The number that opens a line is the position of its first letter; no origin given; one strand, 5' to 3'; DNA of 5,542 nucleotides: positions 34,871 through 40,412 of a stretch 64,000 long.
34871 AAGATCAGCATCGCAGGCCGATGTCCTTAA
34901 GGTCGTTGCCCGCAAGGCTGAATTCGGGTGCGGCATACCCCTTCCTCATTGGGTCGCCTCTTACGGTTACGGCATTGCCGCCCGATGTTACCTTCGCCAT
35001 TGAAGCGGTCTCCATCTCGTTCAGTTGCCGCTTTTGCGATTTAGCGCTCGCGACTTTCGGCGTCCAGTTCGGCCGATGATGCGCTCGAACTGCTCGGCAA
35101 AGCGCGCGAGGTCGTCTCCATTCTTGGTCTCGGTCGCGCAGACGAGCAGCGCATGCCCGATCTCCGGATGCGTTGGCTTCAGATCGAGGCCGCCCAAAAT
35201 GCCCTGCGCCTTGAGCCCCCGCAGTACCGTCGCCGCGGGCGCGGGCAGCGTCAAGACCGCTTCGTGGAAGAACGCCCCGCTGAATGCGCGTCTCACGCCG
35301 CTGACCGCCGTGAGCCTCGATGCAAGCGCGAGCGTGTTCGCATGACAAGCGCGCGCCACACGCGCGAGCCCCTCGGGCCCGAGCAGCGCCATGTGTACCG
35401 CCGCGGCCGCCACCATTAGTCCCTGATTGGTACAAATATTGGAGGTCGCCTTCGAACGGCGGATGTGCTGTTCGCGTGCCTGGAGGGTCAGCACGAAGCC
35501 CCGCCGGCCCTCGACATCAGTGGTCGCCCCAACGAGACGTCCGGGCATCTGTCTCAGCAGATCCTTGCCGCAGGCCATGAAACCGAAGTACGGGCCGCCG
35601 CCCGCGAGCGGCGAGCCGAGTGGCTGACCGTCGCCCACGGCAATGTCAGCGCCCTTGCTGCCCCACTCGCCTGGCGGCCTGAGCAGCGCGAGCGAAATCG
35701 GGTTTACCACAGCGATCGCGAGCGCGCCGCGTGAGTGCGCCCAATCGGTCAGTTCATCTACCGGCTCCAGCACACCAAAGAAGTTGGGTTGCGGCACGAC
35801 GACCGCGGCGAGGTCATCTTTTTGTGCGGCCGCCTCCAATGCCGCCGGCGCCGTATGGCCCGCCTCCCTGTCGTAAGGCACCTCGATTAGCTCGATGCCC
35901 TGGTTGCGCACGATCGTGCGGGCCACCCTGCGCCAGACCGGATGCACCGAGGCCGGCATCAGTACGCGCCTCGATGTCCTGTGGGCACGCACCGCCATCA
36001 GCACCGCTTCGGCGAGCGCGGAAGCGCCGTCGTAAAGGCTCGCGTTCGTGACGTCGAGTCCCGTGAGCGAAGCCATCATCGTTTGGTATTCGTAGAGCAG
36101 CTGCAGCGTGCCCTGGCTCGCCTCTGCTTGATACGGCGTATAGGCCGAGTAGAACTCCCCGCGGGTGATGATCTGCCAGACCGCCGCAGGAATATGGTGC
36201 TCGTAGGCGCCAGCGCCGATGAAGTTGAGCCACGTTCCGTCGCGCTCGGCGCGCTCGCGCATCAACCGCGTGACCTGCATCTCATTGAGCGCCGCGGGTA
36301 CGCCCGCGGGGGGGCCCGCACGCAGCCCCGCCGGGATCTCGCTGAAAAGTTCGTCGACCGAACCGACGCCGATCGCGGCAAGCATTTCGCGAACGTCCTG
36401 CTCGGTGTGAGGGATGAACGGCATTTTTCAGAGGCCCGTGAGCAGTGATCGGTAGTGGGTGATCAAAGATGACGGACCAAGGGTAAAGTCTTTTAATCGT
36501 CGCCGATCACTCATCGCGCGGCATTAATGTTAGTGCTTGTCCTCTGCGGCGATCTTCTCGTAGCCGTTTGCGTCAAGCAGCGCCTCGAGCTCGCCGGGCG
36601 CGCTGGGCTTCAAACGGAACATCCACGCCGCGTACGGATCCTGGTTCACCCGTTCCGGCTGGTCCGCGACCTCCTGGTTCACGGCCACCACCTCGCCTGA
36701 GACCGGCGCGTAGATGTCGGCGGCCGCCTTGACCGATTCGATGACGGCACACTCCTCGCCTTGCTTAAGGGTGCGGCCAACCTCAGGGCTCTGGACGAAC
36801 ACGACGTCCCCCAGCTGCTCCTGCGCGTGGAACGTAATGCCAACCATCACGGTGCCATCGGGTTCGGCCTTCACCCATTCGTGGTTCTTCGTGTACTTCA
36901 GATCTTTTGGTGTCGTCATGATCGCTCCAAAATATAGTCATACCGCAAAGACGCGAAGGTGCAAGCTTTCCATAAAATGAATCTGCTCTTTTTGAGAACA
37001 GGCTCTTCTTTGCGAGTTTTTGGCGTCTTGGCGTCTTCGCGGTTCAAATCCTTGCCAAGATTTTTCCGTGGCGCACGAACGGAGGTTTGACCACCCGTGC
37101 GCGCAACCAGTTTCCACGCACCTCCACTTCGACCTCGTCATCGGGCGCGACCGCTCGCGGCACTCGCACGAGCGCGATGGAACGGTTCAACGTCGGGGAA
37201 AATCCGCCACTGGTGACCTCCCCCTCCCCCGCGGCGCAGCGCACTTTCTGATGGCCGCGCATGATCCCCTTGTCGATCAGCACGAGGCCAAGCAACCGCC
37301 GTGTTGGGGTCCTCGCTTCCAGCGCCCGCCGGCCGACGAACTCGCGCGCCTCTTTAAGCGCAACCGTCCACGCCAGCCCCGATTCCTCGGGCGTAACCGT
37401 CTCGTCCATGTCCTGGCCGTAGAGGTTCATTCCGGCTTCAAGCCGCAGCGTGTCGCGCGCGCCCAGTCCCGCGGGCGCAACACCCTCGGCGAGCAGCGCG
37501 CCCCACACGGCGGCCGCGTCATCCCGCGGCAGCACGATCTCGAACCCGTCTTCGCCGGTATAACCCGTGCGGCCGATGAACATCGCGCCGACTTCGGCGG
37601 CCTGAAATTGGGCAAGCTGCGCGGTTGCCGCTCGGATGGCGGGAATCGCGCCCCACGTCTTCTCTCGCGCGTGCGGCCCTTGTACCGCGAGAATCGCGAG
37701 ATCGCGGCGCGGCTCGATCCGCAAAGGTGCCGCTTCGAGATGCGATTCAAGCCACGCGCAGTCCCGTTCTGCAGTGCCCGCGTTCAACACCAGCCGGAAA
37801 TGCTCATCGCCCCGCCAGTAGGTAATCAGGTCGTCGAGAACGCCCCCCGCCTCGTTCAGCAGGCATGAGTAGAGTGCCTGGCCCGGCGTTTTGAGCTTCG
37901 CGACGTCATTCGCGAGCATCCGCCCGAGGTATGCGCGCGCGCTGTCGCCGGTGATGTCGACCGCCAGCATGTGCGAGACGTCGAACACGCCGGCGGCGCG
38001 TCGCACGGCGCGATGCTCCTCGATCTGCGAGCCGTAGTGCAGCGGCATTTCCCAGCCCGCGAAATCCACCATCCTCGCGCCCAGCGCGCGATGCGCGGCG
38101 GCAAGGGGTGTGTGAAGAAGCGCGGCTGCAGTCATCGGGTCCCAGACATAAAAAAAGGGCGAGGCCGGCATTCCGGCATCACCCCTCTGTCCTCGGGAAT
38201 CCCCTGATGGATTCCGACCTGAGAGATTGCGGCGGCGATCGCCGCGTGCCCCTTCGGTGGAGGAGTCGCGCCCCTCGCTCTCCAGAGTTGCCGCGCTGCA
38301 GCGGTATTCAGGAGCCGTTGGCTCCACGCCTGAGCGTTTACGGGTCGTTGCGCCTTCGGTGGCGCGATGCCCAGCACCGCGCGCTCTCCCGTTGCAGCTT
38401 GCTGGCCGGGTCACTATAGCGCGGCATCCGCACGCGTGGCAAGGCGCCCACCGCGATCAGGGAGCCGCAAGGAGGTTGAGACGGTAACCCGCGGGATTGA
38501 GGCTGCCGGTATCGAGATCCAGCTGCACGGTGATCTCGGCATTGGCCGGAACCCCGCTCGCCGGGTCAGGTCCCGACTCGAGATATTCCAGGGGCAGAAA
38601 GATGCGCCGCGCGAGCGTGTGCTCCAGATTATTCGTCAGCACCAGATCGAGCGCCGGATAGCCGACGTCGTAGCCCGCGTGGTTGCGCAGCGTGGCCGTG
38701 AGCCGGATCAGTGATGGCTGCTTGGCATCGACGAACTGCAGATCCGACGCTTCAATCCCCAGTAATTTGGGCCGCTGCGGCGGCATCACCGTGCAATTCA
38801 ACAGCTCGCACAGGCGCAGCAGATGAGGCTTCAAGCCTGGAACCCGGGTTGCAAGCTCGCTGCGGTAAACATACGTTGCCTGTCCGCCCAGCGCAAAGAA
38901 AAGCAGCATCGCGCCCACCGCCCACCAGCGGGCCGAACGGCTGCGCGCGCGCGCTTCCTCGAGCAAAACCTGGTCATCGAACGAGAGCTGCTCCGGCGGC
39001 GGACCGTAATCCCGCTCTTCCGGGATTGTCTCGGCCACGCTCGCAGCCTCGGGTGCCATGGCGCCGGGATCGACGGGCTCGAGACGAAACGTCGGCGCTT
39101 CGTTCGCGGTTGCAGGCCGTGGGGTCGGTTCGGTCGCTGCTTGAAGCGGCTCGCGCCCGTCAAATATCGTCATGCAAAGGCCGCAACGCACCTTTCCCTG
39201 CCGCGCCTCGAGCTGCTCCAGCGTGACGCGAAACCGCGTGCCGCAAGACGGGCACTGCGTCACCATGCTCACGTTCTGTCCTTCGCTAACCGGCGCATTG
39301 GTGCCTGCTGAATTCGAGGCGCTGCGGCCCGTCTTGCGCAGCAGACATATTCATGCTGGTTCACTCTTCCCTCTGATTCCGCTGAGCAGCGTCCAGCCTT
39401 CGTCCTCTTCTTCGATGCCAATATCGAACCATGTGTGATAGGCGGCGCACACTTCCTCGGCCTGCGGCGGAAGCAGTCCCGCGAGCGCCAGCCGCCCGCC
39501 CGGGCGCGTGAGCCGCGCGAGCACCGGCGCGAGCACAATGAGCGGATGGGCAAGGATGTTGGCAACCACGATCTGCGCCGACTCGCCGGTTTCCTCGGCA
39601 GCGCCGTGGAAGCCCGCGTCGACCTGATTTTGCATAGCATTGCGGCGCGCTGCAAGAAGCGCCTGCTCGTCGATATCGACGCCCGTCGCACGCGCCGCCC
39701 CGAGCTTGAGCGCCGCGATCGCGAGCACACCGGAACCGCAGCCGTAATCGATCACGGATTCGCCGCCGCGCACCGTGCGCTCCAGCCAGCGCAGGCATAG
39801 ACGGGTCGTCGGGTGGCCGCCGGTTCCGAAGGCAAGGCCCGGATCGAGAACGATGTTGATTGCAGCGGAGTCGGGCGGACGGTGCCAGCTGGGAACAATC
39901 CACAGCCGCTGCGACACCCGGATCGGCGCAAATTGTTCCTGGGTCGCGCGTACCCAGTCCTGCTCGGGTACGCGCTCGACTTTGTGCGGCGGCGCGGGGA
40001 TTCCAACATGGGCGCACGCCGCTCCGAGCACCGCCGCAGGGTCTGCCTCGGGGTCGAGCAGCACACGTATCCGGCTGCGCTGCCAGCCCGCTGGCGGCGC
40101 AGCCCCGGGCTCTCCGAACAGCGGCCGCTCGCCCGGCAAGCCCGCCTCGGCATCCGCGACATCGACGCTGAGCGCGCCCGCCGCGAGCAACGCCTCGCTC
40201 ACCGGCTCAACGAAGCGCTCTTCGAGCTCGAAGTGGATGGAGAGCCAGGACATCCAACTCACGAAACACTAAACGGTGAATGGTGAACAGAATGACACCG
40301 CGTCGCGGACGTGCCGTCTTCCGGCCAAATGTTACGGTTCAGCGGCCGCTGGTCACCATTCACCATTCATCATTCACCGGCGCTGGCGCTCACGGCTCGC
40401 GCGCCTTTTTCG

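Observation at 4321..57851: Intergenic spacers carry paired, mutually complementary short tandem-repeat arrays (mostly 7-bp period)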

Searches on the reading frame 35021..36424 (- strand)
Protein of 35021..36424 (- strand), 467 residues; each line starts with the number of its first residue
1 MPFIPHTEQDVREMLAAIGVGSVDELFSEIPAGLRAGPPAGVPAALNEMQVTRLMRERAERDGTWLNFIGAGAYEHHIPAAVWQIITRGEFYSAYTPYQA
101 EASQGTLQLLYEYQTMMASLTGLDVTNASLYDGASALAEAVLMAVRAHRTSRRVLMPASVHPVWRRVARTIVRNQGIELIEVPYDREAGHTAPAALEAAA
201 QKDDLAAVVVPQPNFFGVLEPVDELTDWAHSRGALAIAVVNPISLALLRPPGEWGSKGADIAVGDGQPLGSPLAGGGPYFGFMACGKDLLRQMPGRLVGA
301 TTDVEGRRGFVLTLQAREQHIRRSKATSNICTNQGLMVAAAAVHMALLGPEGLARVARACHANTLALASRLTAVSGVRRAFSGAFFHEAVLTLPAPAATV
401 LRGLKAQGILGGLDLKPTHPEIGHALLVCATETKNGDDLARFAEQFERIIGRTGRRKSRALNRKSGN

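Call 48: search_protein_families(library=ncbifam, proteins=[window:35021-36424:-], max_evalue=0.00001)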
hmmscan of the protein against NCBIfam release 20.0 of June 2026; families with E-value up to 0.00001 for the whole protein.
window:35021-36424:- (467 aa): 3 families
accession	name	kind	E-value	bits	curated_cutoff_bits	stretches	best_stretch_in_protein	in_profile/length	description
NF001696.0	PRK00451.1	equivalog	9.9e-185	614.7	364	1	1-449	2-445/447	aminomethyl-transferring glycine dehydrogenase subunit GcvPA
TIGR00461.1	gcvP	equivalog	8.2e-71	238.9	859.2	1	7-374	6-361/939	aminomethyl-transferring glycine dehydrogenase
NF003346.0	PRK04366.1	equivalog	4.2e-23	81.8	441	1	93-454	102-456/487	aminomethyl-transferring glycine dehydrogenase subunit GcvPB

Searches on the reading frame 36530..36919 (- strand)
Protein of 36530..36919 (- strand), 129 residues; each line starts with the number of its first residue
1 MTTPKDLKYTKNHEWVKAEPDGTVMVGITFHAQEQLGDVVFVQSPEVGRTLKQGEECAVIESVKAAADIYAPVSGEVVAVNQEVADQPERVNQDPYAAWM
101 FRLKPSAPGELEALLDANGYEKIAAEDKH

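Call 48: search_protein_families(library=ncbifam, proteins=[window:36530-36919:-], max_evalue=0.00001)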
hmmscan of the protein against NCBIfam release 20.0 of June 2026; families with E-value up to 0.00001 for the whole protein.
window:36530-36919:- (129 aa): 4 families
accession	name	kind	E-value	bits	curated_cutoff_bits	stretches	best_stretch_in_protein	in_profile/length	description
NF002270.0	PRK01202.1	subfamily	8.2e-54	180.8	117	1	1-125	2-127/129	glycine cleavage system protein GcvH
TIGR00527.1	gcvH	equivalog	1.3e-47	161.1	115.85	1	3-127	2-128/129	glycine cleavage system protein GcvH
TIGR03077.1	not_gcvH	equivalog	2.2e-18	66.3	144.05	1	9-101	2-95/110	glycine cleavage protein H-like protein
NF045810.1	GcvH_rel_desulf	equivalog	8.9e-11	41.8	150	1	3-122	12-133/167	GcvH-related protein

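Call 57: find_encoding_contigs(protein=window:36530-36919:-, flank=10000, max_places=8)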
Protein window:36530-36919:- (129 aa): 22 contigs read that carry it; 8 places shown.
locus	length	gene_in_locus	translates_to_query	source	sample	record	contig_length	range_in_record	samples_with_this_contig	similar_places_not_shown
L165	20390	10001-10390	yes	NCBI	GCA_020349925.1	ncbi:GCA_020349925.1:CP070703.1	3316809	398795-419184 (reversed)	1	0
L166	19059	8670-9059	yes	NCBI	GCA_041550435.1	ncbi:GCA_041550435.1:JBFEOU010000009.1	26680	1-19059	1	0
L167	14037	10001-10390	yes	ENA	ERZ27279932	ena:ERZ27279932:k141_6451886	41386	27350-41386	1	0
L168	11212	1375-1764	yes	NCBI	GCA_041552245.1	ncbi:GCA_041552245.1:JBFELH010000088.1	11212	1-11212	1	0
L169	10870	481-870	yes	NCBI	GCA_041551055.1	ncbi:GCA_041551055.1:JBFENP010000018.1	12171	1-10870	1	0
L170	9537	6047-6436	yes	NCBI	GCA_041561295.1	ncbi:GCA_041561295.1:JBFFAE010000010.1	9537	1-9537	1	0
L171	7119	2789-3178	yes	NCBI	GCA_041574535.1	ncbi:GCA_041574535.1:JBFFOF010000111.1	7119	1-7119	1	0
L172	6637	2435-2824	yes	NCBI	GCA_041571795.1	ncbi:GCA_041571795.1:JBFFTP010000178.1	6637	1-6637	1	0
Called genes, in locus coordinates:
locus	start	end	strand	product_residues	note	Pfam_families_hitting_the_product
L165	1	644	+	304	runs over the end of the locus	PF02872:5_nucleotid_C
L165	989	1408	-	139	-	PF07963:N_methyl (weak), PF00114:Pilin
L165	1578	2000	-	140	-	PF07963:N_methyl, PF00114:Pilin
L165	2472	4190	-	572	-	PF13371:TPR_9 (faint), PF23914:TPR_CcmH_CycH (weak), PF25063:ARM_TT21_C (faint), PF13414:TPR_11 (weak), PF13432:TPR_16, PF14559:TPR_19 (weak), PF13414:TPR_11, PF14559:TPR_19 (weak), +6 more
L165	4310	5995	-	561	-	PF00515:TPR_1 (faint), PF07719:TPR_2 (faint), PF13181:TPR_8 (faint), PF13424:TPR_12 (faint), PF13414:TPR_11 (weak), PF13432:TPR_16 (weak), PF14559:TPR_19 (weak), PF13414:TPR_11 (weak), +4 more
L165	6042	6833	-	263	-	PF05711:TylF, PF13578:Methyltransf_24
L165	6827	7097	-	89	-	-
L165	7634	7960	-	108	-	PF00633:HHH (faint), PF14520:HHH_5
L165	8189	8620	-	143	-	-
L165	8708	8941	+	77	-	-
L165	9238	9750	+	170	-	-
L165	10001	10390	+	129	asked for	PF01597:GCV_H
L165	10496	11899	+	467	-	PF02347:GDC-P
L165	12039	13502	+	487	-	PF02347:GDC-P (weak), PF21478:GcvP2_C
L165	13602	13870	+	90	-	PF01219:DAGK_prokar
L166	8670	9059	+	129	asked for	PF01597:GCV_H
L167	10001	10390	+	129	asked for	PF01597:GCV_H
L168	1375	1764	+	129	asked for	PF01597:GCV_H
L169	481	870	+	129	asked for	PF01597:GCV_H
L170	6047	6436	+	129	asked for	PF01597:GCV_H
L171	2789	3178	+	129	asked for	PF01597:GCV_H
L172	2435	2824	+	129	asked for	PF01597:GCV_H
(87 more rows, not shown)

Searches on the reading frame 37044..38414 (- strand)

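Call 48: search_protein_families(library=ncbifam, proteins=[window:37044-38414:-], max_evalue=0.00001)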
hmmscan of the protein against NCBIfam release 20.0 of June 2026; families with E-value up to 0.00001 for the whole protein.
window:37044-38414:- (456 aa): 7 families
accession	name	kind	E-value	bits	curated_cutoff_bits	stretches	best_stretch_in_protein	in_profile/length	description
NF001567.0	PRK00389.1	subfamily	3.9e-132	440.6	300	1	99-451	3-357/359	glycine cleavage system aminomethyltransferase GcvT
TIGR00528.1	gcvT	equivalog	5.9e-113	377.5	235.85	1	100-448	2-361/362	glycine cleavage system aminomethyltransferase GcvT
NF010093.0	PRK13579.1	equivalog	1.2e-89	300.7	459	1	97-449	7-366/371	glycine cleavage system aminomethyltransferase GcvT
NF053776.1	TmaoDeMthMsil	equivalog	5.6e-51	174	1100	1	114-447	400-754/763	trimethylamine N-oxide demethylase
TIGR01372.1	soxA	subfamily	1e-39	136.1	1164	1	101-446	609-986/996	sarcosine oxidase subunit alpha family protein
NF009133.0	PRK12486.1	equivalog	3.1e-24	85.6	410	1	123-445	37-367/369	dimethylsulfoniopropionate demethylase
NF047633.1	SyrngDmethDesA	equivalog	3.5e-06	25.8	800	0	124-311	30-227/453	syringate O-demethylase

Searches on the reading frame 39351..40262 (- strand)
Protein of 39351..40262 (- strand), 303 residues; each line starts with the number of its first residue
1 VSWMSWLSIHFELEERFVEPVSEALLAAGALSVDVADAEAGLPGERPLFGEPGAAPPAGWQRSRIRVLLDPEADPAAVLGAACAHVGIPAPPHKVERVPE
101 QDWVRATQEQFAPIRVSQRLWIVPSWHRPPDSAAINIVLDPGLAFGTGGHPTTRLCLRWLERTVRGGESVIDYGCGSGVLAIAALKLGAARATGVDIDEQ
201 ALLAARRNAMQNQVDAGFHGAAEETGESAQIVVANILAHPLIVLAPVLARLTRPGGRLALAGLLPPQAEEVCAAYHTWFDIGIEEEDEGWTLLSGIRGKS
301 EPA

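Call 48: search_protein_families(library=ncbifam, proteins=[window:39351-40262:-], max_evalue=0.00001)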
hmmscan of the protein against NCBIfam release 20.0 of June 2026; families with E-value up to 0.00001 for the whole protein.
window:39351-40262:- (303 aa): 11 families
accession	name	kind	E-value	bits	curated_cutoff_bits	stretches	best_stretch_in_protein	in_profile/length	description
TIGR00406.1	prmA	equivalog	6.5e-64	216.1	183.15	1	6-290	1-287/288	50S ribosomal protein L11 methyltransferase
NF001790.0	PRK00517.3-3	equivalog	3.1e-44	151.3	269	1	86-293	43-257/262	50S ribosomal protein L11 methyltransferase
NF001786.0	PRK00517.2-4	equivalog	3.5e-40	137.9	327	1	98-291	77-268/277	50S ribosomal protein L11 methyltransferase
NF001785.0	PRK00517.2-2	equivalog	2e-32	112.5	188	1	93-266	72-249/282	50S ribosomal protein L11 methyltransferase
NF001784.0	PRK00517.2-1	equivalog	8.2e-32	110.9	244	1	92-277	75-270/290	50S ribosomal protein L11 methyltransferase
TIGR03534.1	RF_mod_PrmC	equivalog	2.2e-09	37.1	199.1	1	159-235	79-163/253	peptide chain release factor N(5)-glutamine methyltransferase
NF011529.0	PRK14968.1-3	equivalog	5.8e-09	35.7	162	1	165-215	33-82/198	putative methyltransferase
NF043040.1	corrin_prot_MT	hypoth_equivalog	1.3e-07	31.3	180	1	157-217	32-91/216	corrinoid protein-associated methyltransferase CpaM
NF045667.1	MTase_DVU1556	equivalog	2.1e-07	30.6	155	1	148-268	6-127/213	DVU_1556 family methyltransferase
TIGR02021.1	BchM-ChlM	equivalog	6.9e-07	28.9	158.9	1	151-213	39-100/218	magnesium protoporphyrin IX methyltransferase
TIGR01983.1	UbiG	equivalog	7e-06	25.5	102.95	1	167-225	50-109/228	bifunctional 2-polyprenyl-6-hydroxyphenol methylase/3-demethylubiquinol 3-O-methyltransferase UbiG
